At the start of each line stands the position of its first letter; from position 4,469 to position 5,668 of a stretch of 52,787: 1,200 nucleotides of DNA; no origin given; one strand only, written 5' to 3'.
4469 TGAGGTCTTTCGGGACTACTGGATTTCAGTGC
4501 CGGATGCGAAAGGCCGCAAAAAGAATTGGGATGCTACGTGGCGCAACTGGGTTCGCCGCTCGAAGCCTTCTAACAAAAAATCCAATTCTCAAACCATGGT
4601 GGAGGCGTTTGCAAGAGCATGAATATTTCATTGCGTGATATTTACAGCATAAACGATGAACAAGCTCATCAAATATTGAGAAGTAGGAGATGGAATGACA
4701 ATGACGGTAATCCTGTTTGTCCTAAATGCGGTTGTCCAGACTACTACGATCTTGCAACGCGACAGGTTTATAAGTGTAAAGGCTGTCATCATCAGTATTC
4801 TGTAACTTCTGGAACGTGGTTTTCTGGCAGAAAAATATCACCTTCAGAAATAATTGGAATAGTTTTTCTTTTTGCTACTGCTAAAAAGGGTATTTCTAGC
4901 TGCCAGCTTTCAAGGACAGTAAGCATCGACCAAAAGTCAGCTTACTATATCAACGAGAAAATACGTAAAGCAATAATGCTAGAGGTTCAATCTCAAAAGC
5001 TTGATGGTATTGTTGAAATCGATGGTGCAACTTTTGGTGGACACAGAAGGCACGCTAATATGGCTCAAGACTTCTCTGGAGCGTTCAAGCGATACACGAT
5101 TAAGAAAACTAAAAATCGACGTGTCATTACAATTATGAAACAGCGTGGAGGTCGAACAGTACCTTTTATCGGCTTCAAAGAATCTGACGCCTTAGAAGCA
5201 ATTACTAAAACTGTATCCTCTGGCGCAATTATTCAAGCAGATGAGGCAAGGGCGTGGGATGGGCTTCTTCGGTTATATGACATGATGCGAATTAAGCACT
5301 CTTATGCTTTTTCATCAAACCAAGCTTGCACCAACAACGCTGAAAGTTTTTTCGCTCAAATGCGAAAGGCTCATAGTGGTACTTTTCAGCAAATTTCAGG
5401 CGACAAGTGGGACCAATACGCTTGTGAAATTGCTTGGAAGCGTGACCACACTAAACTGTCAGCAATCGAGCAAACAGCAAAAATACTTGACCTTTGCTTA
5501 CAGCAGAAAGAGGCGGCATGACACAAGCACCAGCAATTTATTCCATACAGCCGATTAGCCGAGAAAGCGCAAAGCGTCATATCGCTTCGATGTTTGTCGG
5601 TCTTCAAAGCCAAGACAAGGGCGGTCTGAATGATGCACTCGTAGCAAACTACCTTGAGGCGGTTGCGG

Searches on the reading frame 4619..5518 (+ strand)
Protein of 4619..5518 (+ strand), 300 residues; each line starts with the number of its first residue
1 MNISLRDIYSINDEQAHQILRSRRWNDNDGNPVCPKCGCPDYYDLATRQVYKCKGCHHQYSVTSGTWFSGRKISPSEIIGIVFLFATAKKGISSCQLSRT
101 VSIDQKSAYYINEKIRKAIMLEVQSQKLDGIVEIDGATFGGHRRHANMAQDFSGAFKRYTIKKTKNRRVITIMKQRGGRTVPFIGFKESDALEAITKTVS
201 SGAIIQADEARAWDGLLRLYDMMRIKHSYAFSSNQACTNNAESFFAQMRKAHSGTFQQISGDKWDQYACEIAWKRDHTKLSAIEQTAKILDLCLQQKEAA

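Call 96: search_protein_families(library=ncbifam, proteins=[window:4619-5518:+], max_evalue=0.01)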
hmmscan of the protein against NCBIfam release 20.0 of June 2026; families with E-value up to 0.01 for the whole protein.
window:4619-5518:+ (300 aa): 1 family
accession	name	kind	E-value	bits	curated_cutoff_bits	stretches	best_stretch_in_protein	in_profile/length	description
NF033547.1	transpos_IS1595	equivalog_domain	6.3e-28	98.1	75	1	71-276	2-213/215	IS1595 family transposase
